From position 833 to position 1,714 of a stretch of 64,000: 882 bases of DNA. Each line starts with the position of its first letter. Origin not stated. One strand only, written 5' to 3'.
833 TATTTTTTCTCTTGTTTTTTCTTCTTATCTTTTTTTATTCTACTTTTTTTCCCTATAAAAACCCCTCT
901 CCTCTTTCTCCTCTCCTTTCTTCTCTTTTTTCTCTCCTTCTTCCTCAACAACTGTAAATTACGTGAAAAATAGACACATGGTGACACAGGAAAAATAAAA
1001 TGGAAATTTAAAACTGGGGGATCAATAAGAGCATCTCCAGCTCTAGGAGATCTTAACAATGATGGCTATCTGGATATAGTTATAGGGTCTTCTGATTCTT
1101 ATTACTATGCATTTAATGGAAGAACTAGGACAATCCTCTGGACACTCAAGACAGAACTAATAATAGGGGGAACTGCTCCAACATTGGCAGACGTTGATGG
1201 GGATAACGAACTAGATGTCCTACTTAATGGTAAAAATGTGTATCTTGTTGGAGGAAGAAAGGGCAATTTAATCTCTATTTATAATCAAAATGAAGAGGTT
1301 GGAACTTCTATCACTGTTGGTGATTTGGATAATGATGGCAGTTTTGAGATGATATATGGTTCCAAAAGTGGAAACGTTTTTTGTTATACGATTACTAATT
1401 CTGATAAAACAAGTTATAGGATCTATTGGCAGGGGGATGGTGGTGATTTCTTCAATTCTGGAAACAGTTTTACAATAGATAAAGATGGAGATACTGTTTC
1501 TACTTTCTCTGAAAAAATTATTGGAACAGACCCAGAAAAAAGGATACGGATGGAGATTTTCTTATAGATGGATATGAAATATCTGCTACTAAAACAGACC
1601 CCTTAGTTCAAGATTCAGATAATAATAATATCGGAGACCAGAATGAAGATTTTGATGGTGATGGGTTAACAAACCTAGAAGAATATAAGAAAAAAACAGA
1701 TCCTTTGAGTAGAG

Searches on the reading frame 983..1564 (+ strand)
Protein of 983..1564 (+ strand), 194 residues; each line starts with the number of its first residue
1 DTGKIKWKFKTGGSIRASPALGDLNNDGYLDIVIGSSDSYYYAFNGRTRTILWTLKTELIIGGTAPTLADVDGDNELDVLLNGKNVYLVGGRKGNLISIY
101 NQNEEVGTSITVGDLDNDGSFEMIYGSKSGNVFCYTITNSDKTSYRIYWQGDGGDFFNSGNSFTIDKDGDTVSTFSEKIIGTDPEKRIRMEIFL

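Call 37: find_homologous_proteins(query=window:983-1564:+)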
Query window:983-1564:+ (194 aa): 3 proteins with E <= 0.001 among 168 candidates.
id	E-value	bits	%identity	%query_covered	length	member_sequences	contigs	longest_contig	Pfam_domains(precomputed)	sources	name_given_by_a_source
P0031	1.0e-120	419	99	98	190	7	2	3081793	PF01839.30,PF13517.13,PF13570.14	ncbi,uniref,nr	ncbi:MAG: VCBS repeat-containing protein [Candidatus Heimdallarchaeum aukensis]|uniref:VCBS repeat-c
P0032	1.7e-25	108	100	19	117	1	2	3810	PF01839.30,PF23727.2,PF25292.1,PF13517.13,PF13570.14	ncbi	ncbi:MAG: PQQ-binding-like beta-propeller repeat protein, partial [Candidatus Heimdallarchaeaceae ar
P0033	1.1e-10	60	30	62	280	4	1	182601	PF01839.30,PF25292.1,PF13517.13,PF14783.13,PF13570.14,PF23743.2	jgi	jgi:hypothetical protein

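Call 39: find_encoding_contigs(protein=P0032, flank=5000, max_places=4)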
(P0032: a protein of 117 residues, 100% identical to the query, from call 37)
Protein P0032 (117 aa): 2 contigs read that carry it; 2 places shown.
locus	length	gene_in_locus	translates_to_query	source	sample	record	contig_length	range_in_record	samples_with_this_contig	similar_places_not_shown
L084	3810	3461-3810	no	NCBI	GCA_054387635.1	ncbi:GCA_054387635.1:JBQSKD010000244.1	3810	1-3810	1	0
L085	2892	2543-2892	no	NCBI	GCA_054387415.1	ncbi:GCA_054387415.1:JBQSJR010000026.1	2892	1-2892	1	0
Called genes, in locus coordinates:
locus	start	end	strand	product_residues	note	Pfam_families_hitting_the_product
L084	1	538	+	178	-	PF07282:Cas12f1-like_TNB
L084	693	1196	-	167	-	PF01233:NMT, PF13527:Acetyltransf_9, PF00583:Acetyltransf_1 (weak), PF13508:Acetyltransf_7 (weak)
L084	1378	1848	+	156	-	-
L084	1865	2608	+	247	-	-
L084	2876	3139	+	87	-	-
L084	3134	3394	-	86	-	PF13517:FG-GAP_3 (faint), PF13570:Beta-prop_ACSF4 (faint), PF25292:Beta-prop_CGLA (faint)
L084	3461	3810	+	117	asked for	PF23727:Beta-prop_FAM234A_B (faint), PF25292:Beta-prop_CGLA (faint), PF13570:Beta-prop_ACSF4, PF13517:FG-GAP_3, PF01839:FG-GAP (weak)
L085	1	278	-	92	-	PF01233:NMT (weak)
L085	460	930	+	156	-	-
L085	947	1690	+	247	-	-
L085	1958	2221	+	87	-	-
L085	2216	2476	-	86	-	PF13517:FG-GAP_3 (faint), PF13570:Beta-prop_ACSF4 (faint), PF25292:Beta-prop_CGLA (faint)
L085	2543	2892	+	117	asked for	PF23727:Beta-prop_FAM234A_B (faint), PF25292:Beta-prop_CGLA (faint), PF13570:Beta-prop_ACSF4, PF13517:FG-GAP_3, PF01839:FG-GAP (weak)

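Call 40: find_encoding_contigs(protein=P0031, flank=8000, max_places=4)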
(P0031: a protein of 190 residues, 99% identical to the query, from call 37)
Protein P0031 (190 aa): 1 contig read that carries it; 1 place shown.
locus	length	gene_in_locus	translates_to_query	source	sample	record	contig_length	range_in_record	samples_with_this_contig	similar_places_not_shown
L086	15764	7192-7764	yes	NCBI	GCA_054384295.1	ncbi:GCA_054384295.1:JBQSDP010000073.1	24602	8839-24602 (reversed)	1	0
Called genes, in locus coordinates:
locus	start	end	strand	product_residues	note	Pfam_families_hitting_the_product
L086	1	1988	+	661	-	?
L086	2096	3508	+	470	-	PF00025:Arf, PF04670:Gtr1_RagA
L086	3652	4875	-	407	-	PF00025:Arf, PF01926:MMR_HSR1 (faint), PF04670:Gtr1_RagA, PF09439:SRPRB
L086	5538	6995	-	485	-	PF07282:Cas12f1-like_TNB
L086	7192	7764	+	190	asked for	PF13570:Beta-prop_ACSF4 (faint), PF01839:FG-GAP (weak), PF13517:FG-GAP_3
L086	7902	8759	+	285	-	-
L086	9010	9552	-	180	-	-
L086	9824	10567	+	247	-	PF18728:HEPN_AbiV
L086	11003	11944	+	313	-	-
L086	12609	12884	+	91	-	-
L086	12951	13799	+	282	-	-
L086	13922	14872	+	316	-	-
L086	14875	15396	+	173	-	-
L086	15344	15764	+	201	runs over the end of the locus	-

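Call 52: find_homologous_proteins(query=L086:5541-6995:-, max_evalue=0.00001)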
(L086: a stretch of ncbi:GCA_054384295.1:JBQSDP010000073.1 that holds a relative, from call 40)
Query L086:5541-6995:- (485 aa): 201 proteins with E <= 0.00001 among 8000 candidates; the best 120 are listed.
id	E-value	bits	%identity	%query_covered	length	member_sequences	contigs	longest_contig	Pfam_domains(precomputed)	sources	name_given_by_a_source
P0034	0.0e+0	1016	91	100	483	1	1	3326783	PF07282.19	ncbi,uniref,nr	ncbi:MAG: transposase [Candidatus Heimdallarchaeum endolithica]|uniref:Transposase n=1 Tax=Candidatu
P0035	0.0e+0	1012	89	100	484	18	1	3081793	PF07282.19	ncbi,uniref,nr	ncbi:MAG: transposase [Candidatus Heimdallarchaeum aukensis]|uniref:Transposase n=1 Tax=Candidatus H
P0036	1.7e-298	1008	90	100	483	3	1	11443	PF07282.19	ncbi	ncbi:MAG: zinc ribbon domain-containing protein [Candidatus Heimdallarchaeaceae archaeon]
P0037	1.3e-292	988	88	100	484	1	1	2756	PF07282.19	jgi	-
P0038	2.0e-292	988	89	100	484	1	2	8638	PF07282.19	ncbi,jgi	-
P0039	1.2e-284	962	86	100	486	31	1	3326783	PF07282.19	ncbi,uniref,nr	ncbi:MAG: transposase [Candidatus Heimdallarchaeum endolithica]|uniref:Transposase n=1 Tax=Candidatu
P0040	8.3e-278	940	84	100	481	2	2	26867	PF07282.19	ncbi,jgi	ncbi:MAG: zinc ribbon domain-containing protein [Candidatus Heimdallarchaeaceae archaeon]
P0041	4.5e-276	934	84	100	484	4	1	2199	PF07282.19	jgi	-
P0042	3.2e-270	915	82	100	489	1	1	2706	PF07282.19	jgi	-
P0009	9.9e-215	732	89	73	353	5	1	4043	PF07282.19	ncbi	ncbi:MAG: zinc ribbon domain-containing protein, partial [Candidatus Heimdallarchaeaceae archaeon]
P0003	3.5e-205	700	90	74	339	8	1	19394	-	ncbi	ncbi:MAG: hypothetical protein ACTSSL_07320, partial [Candidatus Heimdallarchaeaceae archaeon]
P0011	5.1e-192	657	80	73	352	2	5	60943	PF07282.19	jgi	-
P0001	5.5e-169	581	92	58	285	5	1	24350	-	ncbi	ncbi:MAG: hypothetical protein ACTSRR_09890, partial [Candidatus Heimdallarchaeaceae archaeon]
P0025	2.8e-160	552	80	63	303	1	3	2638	PF07282.19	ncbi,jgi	ncbi:MAG: zinc ribbon domain-containing protein [Candidatus Heimdallarchaeaceae archaeon]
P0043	6.2e-158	544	52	99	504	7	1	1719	PF07282.19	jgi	-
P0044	8.5e-109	382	44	99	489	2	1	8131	PF07282.19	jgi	jgi:IS605 OrfB family transposase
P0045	3.7e-107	377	42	99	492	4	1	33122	PF07282.19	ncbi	-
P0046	3.5e-106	374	42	99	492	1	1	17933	PF07282.19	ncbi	-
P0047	6.2e-105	370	42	99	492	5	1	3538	PF07282.19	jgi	-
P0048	1.4e-104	368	43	99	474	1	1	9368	PF07282.19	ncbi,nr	ncbi:MAG: transposase [Candidatus Heimdallarchaeota archaeon]|nr:transposase [Candidatus Heimdallarc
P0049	2.4e-104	368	42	100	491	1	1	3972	PF07282.19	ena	-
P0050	3.5e-104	367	42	99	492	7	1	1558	PF07282.19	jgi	-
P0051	8.1e-104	366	42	99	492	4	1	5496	PF07282.19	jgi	jgi:transposase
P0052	1.4e-103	365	42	99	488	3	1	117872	PF07282.19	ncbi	-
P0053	2.2e-103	364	41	99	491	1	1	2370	PF07282.19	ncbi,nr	ncbi:MAG: transposase [Candidatus Heimdallarchaeota archaeon]|nr:transposase [Candidatus Heimdallarc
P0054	2.7e-103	364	41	100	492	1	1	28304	PF07282.19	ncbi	-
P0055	6.9e-103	363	43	99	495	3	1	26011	PF07282.19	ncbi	-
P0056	2.8e-102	361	41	98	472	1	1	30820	PF07282.19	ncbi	-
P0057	1.2e-101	359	41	97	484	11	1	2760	PF07282.19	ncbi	ncbi:hypothetical protein ES708_20968 [subsurface metagenome]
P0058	2.0e-100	355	41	98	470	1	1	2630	PF07282.19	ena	-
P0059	1.4e-99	352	40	100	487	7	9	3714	PF07282.19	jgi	jgi:transposase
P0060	7.0e-96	340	41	98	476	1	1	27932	PF07282.19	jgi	-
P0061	2.4e-94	335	41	99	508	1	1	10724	PF07282.19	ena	-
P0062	4.3e-89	317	38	99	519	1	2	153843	PF07282.19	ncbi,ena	-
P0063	3.7e-88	314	39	99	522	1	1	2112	PF07282.19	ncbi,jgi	ncbi:MAG: zinc ribbon domain-containing protein [Candidatus Heimdallarchaeaceae archaeon]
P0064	3.9e-88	314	39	99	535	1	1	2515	PF07282.19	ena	-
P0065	4.8e-88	314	38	99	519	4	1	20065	PF07282.19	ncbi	-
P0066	5.7e-88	314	38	98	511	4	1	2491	PF07282.19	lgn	-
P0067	6.0e-88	314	38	99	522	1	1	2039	PF07282.19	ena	-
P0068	5.4e-86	307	39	98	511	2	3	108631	PF07282.19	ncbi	-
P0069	1.4e-85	306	38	98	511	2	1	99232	PF07282.19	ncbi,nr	ncbi:MAG: transposase [Candidatus Heimdallarchaeota archaeon]|nr:transposase [Candidatus Heimdallarc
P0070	2.4e-85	305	38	98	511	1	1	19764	PF07282.19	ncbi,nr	ncbi:MAG: IS200/IS605 family element transposase accessory protein TnpB [Candidatus Heimdallarchaeot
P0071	2.6e-85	305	38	98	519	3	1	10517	PF07282.19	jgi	-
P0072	4.2e-85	304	37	98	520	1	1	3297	PF07282.19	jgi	-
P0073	5.0e-85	304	38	98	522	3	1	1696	PF07282.19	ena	-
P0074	3.6e-84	301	36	98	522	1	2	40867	PF07282.19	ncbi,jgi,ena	-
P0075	7.3e-84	300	37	99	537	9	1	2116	PF07282.19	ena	-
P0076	1.0e-82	296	37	98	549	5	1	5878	PF07282.19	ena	-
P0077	1.4e-82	296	38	98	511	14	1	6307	PF07282.19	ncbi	ncbi:MAG: zinc ribbon domain-containing protein [Candidatus Heimdallarchaeaceae archaeon]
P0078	3.5e-82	295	39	98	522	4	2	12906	PF07282.19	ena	-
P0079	4.2e-82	294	37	98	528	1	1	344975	PF07282.19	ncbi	-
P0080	9.9e-82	293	37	98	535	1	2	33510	PF07282.19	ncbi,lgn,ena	-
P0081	1.2e-81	293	38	99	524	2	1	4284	PF07282.19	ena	-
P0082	1.5e-81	292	35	98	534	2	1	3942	PF07282.19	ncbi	-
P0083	1.8e-81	292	37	98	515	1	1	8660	PF07282.19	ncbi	-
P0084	4.4e-81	291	36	98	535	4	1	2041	PF07282.19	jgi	-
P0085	1.5e-80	289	36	98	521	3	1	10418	PF07282.19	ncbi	-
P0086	3.2e-80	288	37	98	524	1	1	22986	PF07282.19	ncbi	-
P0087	3.9e-80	288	37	99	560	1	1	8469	PF07282.19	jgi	-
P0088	1.1e-79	286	36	98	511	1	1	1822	PF07282.19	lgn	-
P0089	1.3e-79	286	37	99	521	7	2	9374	PF07282.19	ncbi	ncbi:MAG: zinc ribbon domain-containing protein [Candidatus Heimdallarchaeaceae archaeon]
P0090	4.1e-79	284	37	98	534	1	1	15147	PF07282.19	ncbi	-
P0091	4.7e-79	284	36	98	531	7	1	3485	PF07282.19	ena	-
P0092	1.3e-77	279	37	98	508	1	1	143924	PF07282.19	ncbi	-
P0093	5.9e-77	277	36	98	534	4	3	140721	PF07282.19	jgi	-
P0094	1.3e-76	276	36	98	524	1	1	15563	PF07282.19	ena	-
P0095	9.4e-76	273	36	98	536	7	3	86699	PF07282.19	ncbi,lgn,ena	-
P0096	3.7e-74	268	35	98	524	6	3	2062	PF07282.19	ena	-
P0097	5.0e-74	268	34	98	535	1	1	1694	PF07282.19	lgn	-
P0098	2.2e-72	262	36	94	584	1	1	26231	PF07282.19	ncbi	-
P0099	1.2e-70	256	36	91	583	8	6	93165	PF07282.19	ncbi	-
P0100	8.8e-70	254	38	91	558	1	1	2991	PF07282.19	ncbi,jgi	ncbi:MAG: zinc ribbon domain-containing protein [Candidatus Thorarchaeota archaeon]|jgi:transposase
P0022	9.4e-69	250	35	90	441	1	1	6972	PF07282.19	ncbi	-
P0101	2.9e-68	249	35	95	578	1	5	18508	PF07282.19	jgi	-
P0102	5.9e-68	248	35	91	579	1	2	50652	PF07282.19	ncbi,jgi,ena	-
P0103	6.5e-68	247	35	91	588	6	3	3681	PF07282.19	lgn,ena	-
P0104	7.1e-68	247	35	91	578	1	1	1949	PF07282.19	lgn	-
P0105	1.7e-67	246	35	91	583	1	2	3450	PF07282.19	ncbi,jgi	ncbi:MAG: RNA-guided endonuclease InsQ/TnpB family protein [Candidatus Thorarchaeota archaeon]|jgi:I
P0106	1.0e-66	244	34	91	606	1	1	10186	PF07282.19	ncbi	ncbi:MAG: transposase [Candidatus Thorarchaeota archaeon]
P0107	5.5e-66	241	35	91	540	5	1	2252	PF07282.19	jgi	jgi:IS605 OrfB family transposase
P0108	5.9e-66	241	35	89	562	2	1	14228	PF07282.19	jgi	-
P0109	9.2e-66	240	36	91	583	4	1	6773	PF07282.19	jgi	-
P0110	9.3e-66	240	35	91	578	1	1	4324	PF07282.19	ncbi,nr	ncbi:hypothetical protein E4H12_11845 [Candidatus Thorarchaeota archaeon]|nr:MAG: hypothetical prote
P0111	9.3e-66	240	35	91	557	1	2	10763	PF07282.19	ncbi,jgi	ncbi:MAG: zinc ribbon domain-containing protein [Candidatus Thorarchaeota archaeon]|jgi:transposase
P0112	1.4e-65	240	34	91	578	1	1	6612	PF07282.19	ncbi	-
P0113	2.0e-65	239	36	91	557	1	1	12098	PF07282.19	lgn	-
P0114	2.5e-65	239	36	89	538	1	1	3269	PF07282.19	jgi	jgi:transposase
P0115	2.8e-65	239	35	91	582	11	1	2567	PF07282.19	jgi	jgi:IS605 OrfB family transposase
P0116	3.2e-65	239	34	91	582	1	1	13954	PF07282.19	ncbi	ncbi:MAG: RNA-guided endonuclease InsQ/TnpB family protein [Candidatus Thorarchaeota archaeon]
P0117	3.7e-65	238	35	91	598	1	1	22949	PF07282.19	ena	-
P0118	8.3e-65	237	36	91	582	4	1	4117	PF07282.19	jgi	-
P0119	1.4e-64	236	35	91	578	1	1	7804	PF07282.19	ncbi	ncbi:MAG: transposase [Candidatus Thorarchaeota archaeon]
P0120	2.4e-64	236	34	91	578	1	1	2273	PF07282.19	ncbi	-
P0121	3.9e-64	235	32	91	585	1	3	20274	PF07282.19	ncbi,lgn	-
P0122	4.5e-64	235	36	89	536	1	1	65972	PF07282.19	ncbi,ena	-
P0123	5.1e-64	235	37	92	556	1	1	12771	PF07282.19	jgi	jgi:IS605 OrfB family transposase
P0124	6.9e-64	234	36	89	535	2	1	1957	PF07282.19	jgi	-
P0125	1.0e-63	234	35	91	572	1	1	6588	PF07282.19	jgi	jgi:IS605 OrfB family transposase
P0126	1.5e-63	233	35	91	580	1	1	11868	PF07282.19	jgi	jgi:IS605 OrfB family transposase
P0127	1.7e-63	233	35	91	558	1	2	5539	PF07282.19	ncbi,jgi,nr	ncbi:MAG: transposase [Candidatus Thorarchaeota archaeon]|nr:MAG: transposase [Candidatus Thorarchae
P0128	2.3e-63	232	35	92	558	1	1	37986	PF07282.19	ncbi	-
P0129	2.5e-63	232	36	91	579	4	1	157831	PF07282.19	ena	-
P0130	2.6e-63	232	34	91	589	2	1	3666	PF07282.19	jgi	-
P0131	2.9e-63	232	33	91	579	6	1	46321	PF07282.19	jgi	jgi:IS605 OrfB family transposase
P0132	3.3e-63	232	34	91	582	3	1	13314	PF07282.19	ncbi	ncbi:MAG: zinc ribbon domain-containing protein [Candidatus Thorarchaeota archaeon]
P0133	4.6e-63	231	35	91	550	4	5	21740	PF07282.19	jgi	jgi:hypothetical protein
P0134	5.0e-63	231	34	91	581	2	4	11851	PF07282.19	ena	-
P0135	5.5e-63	231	35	91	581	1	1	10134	PF07282.19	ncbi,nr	ncbi:hypothetical protein EU528_11610 [Candidatus Thorarchaeota archaeon]|nr:MAG: hypothetical prote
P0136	5.8e-63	231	34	92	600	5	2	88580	PF07282.19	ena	-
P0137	6.1e-63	231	34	91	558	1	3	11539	PF01385.26,PF07282.19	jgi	jgi:transposase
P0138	6.9e-63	231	34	91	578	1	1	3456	PF07282.19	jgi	-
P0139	8.2e-63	231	35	91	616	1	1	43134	PF07282.19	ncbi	-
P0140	1.2e-62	230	35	91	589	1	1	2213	PF07282.19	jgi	jgi:IS605 OrfB family transposase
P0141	1.6e-62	230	34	91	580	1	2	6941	PF07282.19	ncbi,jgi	-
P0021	1.8e-62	229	36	90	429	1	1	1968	PF07282.19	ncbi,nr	ncbi:MAG: transposase, partial [Candidatus Thorarchaeota archaeon]|nr:transposase [Candidatus Thorar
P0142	1.8e-62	229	34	91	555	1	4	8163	PF07282.19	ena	-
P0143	1.9e-62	229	33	91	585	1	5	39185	PF07282.19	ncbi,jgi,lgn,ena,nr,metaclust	nr:MAG: hypothetical protein AM324_08870 [Candidatus Thorarchaeota archaeon SMTZ1-83]|metaclust:stat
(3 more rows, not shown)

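Call 63: predict_structure(alignment_id=A3)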
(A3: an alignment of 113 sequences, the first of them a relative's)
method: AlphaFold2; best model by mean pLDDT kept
length: 483 residues; sequences in the alignment: 113
mean_pLDDT: 86.0   pTM: 0.69
mean pLDDT of the five models: 86.0, 85.6, 85.3, 84.8, 84.3
residues with pLDDT >= 90: 250; 70-90: 177; 50-70: 46; < 50: 10
segments of 3 or more residues with pLDDT < 50: 224-229
pLDDT, mean of each block of 10 residues (from residue 1): 73 91 92 94 93 86 93 78 88 89 93 86 73 84 76 86 86 90 90 89 91 84 49 91 85 91 89 88 91 74 91 90 93 94 90 57 63 86 90 92 89 90 93 93 92 88 88 89 70
secondary structure, 60 per line:
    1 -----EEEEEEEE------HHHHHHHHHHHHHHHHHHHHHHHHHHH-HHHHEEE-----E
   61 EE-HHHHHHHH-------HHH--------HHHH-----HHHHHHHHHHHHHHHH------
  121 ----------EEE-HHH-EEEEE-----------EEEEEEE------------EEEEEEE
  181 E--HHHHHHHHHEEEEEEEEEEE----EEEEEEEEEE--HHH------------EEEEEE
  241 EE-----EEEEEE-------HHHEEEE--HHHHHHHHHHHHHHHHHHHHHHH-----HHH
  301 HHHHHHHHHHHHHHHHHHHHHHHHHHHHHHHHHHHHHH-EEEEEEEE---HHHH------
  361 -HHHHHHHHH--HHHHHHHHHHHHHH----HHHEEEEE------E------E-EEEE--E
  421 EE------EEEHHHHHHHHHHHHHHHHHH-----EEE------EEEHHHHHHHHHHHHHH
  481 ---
elements in order: E6-13 H20-46 H48-51 E52-54 E60-62 H64-71 H90-93 H99-114 E131-133 E139-143 E155-161 E174-181 H184-192 E193-203 E208-217 E235-242 E248-253 E264-267 H270-292 H298-338 E340-347 H351-354 H362-370 H373-386 E394-398 E414-417 E420-422 E429-431 H432-449 E455-457 E464-466 H467-480

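Call 67: fold_search(model_id=the predicted structure, library=pdb)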
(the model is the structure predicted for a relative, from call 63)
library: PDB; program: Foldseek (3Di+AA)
matches with E <= 10: 269; with E <= 0.001: 64
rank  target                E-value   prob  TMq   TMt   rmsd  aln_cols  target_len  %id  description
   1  8dzj_A                3.1e-15  1.00  0.42  0.47   9.9       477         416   10  Cryo-EM structure of Acidibacillus sulfuroxidans Cas12f in complex with sgRNA and target DNA (released 2023-07-12)
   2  8j3r_A                8.5e-15  1.00  0.43  0.48  10.0       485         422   11  Cryo-EM structure of the AsCas12f-HKRA-sgRNAS3-5v7-target DNA (released 2023-09-27)
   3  8j3r_B                1.2e-14  1.00  0.32  0.39  15.9       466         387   11  Cryo-EM structure of the AsCas12f-HKRA-sgRNAS3-5v7-target DNA (released 2023-09-27)
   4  8j1j_A                7.4e-14  1.00  0.43  0.47  10.2       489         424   11  Cryo-EM structure of the AsCas12f-YHAM-sgRNAS3-5v7-target DNA (released 2023-09-27)
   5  8j12_A                9.8e-14  1.00  0.41  0.45  10.0       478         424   10  Cryo-EM structure of the AsCas12f-sgRNA-target DNA ternary complex (released 2023-09-27)
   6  7wju_A                1.9e-13  1.00  0.41  0.47  10.2       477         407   10  Cryo-EM structure of the AsCas12f1-sgRNAv1-dsDNA ternary complex (released 2023-01-18)
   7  9nzq_A                2.8e-13  1.00  0.47  0.53   9.5       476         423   14  Cryo-EM structure of OsCas12f-gRNA-DNA ternary complex. State II (released 2026-04-08)
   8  8j12_B                6.8e-13  1.00  0.32  0.39  17.3       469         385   10  Cryo-EM structure of the AsCas12f-sgRNA-target DNA ternary complex (released 2023-09-27)
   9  8j1j_B                1.0e-12  1.00  0.29  0.35  17.3       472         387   10  Cryo-EM structure of the AsCas12f-YHAM-sgRNAS3-5v7-target DNA (released 2023-09-27)
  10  8iaz_A                2.3e-12  1.00  0.38  0.45  10.6       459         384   15  Cryo-EM structure of the ISFba1 TnpB-reRNA-dsDNA complex (released 2024-04-17)
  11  8h1j_A                1.4e-11  1.00  0.35  0.44  11.1       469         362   14  Cryo-EM structure of the TnpB-omegaRNA-target DNA ternary complex (released 2023-04-12)
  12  8hr5_A                1.5e-11  1.00  0.40  0.41  12.8       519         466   13  Cryo-EM structure of the CnCas12f1-sgRNA-DNA complex (released 2023-09-06)
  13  9b0l_P                5.2e-11  1.00  0.39  0.40  11.7       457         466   16  Cryo-EM structure of Acanthamoeba polyphaga mimivirus Fanzor2 ternary complex (released 2024-10-09)
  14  8xca_A                1.8e-10  1.00  0.38  0.30  16.2       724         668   12  Cryo-EM structure of Cas12o1, crRNA and target DNA complex (released 2024-12-11)
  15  9jfq_A                2.2e-10  1.00  0.38  0.38  12.9       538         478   13  Structure of LaTranC complex bound to 27nt complementary DNA substrate, conformation 2 (released 2025-10-08)
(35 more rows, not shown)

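Call 75: find_encoding_contigs(protein=P0129, flank=10000, max_places=3)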
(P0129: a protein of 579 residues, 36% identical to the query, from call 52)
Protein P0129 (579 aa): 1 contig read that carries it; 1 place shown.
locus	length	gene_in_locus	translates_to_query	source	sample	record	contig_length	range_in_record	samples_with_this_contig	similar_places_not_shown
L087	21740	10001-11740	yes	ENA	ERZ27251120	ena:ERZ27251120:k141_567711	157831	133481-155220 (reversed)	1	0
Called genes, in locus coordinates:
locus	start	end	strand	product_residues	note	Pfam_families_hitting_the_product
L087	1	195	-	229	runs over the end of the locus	PF01300:Sua5_yciO_yrdC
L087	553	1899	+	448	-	-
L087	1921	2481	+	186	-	-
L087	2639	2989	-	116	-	-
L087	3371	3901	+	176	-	-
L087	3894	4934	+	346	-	PF08423:Rad51, PF06745:ATPase (faint), PF23442:DUF7125 (faint)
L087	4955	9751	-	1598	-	-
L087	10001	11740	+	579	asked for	PF07282:Cas12f1-like_TNB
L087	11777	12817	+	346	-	PF00483:NTP_transferase, PF01128:IspD (weak), PF12804:NTP_transf_3, PF25084:LbH_EIF2B (faint), PF00132:Hexapep (faint), PF25087:GMPPB_C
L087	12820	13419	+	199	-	PF01066:CDP-OH_P_transf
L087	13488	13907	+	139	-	-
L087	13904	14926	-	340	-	PF23743:Beta-prop_BBS7 (faint), PF01839:FG-GAP (faint), PF13517:FG-GAP_3 (weak)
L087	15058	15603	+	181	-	-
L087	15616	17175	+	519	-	PF01966:HD (weak), PF19276:HD_assoc_2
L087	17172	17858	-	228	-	PF14622:Ribonucleas_3_3 (weak), PF00636:Ribonuclease_3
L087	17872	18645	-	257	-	-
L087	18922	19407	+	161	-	PF00022:Actin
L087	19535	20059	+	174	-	PF00022:Actin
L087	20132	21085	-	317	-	PF13673:Acetyltransf_10, PF00583:Acetyltransf_1, PF13508:Acetyltransf_7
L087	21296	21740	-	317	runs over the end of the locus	-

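Call 79: search_solved_structures(query=L087:4958-9751:-, max_evalue=1)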
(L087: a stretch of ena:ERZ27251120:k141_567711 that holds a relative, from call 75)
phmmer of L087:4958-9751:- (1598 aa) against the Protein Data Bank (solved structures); distinct sequences matched with E-value up to 1: 0.

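Call 80: search_protein_families(library=ncbifam, proteins=[L087:4958-9751:-, L086:5541-6995:-], max_evalue=0.1)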
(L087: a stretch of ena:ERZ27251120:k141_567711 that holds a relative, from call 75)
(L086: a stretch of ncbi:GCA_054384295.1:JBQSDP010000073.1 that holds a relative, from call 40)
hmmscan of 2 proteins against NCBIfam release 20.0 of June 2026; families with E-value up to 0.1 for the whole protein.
L087:4958-9751:- (1598 aa): 0 families

L086:5541-6995:- (485 aa): 5 families
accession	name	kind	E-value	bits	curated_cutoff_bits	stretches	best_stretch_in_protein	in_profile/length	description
NF040570.1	guided_TnpB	subfamily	7.2e-22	78.2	100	1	169-445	135-389/389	RNA-guided endonuclease TnpB family protein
NF049972.1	CRISPR_Cas12f2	exception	7.3e-17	61.3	450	1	236-448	327-521/524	type V CRISPR-associated effector Cas12f2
NF045604.1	cas_Cas12e_CasX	equivalog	8.1e-05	21.1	200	1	422-447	861-886/886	type V CRISPR RNA-guided endonuclease Cas12e/CasX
TIGR01766.2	TIGR01766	domain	0.001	19.6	32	1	324-385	8-65/82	IS200/IS605 family accessory protein TnpB-related protein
NF003058.0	PRK03976.1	equivalog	0.006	16.5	87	1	395-433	25-65/91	50S ribosomal protein L37ae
